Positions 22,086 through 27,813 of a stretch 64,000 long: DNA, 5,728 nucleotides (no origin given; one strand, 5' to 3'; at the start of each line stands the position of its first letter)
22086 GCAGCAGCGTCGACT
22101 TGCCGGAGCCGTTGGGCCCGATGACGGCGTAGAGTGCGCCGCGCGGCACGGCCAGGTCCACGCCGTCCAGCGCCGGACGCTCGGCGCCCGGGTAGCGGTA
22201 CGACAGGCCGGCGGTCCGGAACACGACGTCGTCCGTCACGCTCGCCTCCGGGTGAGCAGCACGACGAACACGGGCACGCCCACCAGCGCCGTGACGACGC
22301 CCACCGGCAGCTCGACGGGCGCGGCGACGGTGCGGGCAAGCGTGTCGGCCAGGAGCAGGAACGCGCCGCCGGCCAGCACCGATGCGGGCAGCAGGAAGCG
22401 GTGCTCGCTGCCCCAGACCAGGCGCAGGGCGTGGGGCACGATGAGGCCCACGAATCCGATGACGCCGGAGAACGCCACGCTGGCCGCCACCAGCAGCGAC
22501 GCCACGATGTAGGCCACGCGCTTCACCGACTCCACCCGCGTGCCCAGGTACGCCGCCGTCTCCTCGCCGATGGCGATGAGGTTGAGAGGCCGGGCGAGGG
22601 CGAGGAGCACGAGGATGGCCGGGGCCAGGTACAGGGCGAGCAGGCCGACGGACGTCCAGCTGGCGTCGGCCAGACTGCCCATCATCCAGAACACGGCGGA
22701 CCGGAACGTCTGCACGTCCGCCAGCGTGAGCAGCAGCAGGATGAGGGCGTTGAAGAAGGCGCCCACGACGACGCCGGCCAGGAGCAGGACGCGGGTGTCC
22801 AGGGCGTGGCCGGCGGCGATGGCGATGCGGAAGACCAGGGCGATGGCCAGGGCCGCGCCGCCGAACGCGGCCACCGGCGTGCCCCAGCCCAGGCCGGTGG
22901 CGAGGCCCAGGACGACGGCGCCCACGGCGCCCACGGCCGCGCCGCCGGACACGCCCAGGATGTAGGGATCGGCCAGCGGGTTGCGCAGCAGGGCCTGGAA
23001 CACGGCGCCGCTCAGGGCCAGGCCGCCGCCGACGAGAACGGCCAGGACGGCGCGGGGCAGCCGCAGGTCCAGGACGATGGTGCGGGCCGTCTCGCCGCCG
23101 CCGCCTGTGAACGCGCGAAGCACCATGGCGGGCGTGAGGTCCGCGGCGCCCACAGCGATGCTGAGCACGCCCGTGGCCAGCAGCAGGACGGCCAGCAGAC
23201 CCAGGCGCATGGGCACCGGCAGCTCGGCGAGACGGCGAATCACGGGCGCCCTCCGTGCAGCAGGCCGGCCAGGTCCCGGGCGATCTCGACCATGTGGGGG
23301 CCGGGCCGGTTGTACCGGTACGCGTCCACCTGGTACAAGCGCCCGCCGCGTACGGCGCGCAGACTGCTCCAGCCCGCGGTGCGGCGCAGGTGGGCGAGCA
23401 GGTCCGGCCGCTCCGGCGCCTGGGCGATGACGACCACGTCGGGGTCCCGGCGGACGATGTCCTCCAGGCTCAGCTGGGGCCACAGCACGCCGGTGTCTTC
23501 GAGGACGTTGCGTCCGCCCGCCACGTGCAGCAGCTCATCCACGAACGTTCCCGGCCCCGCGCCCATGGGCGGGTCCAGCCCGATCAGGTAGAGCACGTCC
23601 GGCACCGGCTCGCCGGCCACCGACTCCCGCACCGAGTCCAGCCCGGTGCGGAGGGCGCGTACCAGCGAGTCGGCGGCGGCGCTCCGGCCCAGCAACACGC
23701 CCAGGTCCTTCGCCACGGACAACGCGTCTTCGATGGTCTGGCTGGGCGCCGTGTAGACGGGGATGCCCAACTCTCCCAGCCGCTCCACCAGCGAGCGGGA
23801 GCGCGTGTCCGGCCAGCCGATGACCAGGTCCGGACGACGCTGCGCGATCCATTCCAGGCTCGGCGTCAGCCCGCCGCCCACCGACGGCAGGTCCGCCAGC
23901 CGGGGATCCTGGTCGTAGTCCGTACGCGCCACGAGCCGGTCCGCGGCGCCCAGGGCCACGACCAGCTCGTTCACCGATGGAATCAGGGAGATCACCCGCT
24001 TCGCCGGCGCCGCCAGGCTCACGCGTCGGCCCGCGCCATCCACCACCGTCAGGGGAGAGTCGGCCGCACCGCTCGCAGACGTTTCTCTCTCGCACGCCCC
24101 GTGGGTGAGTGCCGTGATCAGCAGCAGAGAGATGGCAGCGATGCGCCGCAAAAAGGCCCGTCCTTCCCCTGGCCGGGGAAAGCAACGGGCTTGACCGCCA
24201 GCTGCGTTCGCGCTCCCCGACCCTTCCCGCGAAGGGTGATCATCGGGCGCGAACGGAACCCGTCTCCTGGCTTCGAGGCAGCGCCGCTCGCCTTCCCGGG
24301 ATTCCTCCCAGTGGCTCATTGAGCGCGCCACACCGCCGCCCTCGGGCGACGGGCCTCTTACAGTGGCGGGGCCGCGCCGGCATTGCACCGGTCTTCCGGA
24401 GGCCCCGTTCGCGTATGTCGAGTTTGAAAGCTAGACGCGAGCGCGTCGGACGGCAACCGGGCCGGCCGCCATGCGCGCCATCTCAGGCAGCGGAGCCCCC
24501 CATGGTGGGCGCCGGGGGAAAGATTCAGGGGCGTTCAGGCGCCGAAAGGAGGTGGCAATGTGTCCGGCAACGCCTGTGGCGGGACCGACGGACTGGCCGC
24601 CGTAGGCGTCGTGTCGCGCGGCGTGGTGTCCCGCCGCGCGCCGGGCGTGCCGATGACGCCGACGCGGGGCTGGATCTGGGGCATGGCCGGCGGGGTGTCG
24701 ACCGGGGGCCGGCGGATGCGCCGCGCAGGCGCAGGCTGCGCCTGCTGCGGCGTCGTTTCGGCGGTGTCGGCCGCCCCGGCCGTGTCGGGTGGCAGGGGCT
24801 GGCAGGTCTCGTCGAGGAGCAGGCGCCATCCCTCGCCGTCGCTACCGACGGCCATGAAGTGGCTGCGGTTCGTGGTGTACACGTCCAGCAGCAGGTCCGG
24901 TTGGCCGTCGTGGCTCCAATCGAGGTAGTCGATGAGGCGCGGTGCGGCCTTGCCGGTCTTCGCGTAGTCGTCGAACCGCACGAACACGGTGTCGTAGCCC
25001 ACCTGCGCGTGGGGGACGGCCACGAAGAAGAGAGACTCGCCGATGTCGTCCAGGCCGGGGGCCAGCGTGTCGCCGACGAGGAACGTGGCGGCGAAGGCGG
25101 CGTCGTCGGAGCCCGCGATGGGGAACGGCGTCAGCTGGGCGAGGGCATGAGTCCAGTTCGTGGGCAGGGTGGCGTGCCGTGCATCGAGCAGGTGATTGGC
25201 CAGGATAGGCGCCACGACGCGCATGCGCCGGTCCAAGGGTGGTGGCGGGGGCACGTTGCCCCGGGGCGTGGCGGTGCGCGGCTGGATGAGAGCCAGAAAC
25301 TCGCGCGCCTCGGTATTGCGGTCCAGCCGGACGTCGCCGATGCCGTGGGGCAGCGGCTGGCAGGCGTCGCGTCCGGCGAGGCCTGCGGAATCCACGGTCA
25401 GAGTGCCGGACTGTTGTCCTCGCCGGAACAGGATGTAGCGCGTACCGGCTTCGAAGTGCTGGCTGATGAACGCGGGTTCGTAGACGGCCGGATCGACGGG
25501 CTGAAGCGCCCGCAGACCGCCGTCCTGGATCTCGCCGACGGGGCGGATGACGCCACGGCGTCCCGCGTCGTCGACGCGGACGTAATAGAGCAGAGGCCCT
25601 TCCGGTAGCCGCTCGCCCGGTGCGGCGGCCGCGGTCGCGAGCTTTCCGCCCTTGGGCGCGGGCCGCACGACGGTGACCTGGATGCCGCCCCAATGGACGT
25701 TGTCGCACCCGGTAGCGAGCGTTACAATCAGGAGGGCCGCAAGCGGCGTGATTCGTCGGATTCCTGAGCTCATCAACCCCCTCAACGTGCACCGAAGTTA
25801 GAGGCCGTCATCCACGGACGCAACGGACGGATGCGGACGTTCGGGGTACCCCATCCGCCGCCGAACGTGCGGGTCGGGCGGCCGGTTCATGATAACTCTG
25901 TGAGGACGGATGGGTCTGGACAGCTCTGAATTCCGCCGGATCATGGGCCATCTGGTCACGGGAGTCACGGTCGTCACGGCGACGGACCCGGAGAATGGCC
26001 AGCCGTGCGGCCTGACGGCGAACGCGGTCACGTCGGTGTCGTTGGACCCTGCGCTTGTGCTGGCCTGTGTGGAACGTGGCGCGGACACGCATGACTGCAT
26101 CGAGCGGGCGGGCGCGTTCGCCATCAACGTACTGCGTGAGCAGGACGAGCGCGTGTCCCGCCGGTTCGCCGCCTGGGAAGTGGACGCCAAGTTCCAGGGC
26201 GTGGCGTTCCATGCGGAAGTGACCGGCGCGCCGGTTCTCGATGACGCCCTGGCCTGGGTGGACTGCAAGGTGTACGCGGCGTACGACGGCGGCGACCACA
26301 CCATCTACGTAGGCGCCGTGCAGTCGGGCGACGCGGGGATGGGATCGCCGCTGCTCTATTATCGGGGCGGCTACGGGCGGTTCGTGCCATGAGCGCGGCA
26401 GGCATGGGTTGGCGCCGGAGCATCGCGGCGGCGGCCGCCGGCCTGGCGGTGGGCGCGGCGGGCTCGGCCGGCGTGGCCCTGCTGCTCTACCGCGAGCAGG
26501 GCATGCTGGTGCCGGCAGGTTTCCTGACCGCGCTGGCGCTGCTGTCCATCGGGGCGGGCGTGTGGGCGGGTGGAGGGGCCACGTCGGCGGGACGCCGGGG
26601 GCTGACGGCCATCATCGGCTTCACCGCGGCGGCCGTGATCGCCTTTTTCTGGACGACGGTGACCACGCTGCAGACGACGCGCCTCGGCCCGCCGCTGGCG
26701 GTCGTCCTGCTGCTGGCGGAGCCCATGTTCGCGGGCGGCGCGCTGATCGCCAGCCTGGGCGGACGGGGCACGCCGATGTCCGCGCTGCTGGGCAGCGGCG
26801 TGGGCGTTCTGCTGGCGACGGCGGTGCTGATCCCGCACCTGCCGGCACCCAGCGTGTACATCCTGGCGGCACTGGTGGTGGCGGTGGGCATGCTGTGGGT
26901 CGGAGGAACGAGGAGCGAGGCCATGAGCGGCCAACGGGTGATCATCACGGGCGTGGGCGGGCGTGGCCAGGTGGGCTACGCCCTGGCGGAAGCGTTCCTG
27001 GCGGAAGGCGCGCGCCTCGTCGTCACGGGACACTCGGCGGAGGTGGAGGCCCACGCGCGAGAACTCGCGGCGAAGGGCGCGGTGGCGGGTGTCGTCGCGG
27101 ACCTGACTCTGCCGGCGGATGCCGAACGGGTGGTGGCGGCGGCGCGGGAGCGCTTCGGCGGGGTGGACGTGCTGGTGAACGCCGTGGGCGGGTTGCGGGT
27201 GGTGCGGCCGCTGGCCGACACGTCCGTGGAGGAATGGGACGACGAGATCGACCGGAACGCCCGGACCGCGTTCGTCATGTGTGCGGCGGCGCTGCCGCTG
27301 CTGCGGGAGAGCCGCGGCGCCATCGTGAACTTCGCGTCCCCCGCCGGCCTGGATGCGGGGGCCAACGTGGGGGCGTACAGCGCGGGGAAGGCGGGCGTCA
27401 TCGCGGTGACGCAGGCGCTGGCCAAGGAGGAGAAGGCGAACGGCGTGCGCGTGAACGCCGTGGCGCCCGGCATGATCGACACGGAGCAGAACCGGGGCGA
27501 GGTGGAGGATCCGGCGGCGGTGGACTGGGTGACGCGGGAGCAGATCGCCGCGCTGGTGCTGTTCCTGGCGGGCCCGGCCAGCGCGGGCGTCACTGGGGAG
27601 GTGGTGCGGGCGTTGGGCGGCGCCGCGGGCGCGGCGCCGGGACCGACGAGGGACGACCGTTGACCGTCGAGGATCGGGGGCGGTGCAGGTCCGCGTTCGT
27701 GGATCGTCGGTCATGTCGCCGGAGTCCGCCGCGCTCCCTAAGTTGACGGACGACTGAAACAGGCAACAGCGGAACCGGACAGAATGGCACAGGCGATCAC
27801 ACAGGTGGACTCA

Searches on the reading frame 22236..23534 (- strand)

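Call 54: search_protein_families(library=pfam, proteins=[window:22236-23534:-], max_evalue=0.00001)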
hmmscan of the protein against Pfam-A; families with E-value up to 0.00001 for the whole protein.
window:22236-23534:- (432 aa): 1 family
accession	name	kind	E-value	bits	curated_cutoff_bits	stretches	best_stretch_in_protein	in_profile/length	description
PF01032.23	FecCD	-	2e-91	306.7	26.5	1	117-429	1-311/311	FecCD transport family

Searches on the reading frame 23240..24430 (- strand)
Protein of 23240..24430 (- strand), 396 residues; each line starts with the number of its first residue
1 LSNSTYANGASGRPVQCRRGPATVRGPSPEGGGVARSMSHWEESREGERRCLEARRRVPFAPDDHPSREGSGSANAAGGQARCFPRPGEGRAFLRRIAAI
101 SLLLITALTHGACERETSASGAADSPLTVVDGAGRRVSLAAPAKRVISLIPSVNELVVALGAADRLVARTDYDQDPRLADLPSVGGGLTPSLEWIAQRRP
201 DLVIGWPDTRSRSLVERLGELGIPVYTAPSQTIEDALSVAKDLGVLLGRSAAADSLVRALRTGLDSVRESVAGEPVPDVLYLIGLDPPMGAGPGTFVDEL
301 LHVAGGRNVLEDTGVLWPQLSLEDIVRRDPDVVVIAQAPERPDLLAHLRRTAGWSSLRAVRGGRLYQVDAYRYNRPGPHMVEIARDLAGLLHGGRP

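Call 54: search_protein_families(library=pfam, proteins=[window:23240-24430:-], max_evalue=0.00001)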
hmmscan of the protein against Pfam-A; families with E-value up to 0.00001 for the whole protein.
window:23240-24430:- (396 aa): 1 family
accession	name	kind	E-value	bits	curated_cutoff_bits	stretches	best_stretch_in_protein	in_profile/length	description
PF01497.23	Peripla_BP_2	-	8.2e-32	110.9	27.5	1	146-370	1-233/235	Periplasmic binding protein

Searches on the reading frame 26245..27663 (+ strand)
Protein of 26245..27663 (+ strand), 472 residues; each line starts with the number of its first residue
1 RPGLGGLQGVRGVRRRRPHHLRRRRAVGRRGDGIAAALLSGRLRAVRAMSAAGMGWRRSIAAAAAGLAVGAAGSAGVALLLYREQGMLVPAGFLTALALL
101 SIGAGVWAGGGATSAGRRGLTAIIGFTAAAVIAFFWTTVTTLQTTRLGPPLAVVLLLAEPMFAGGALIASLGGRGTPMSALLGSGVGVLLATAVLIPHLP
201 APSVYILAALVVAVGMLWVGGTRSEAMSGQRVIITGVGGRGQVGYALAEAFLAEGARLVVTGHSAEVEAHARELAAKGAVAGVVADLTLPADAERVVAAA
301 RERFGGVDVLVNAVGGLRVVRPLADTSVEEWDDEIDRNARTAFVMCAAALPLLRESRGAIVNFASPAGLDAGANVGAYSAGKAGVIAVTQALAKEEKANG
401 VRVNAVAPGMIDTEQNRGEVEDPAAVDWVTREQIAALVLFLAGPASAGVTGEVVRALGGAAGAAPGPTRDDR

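Call 55: search_protein_families(library=pfam, proteins=[window:26245-27663:+], max_evalue=0.00001)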
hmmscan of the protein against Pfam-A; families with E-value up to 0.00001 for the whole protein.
window:26245-27663:+ (472 aa): 2 families
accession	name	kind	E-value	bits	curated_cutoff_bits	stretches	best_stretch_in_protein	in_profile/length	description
PF13561.12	adh_short_C2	-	1.6e-44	152.7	27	1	243-459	8-234/236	Enoyl-(Acyl carrier protein) reductase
PF00106.31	adh_short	-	3.8e-42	144.4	26.6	1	232-421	3-192/195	short chain dehydrogenase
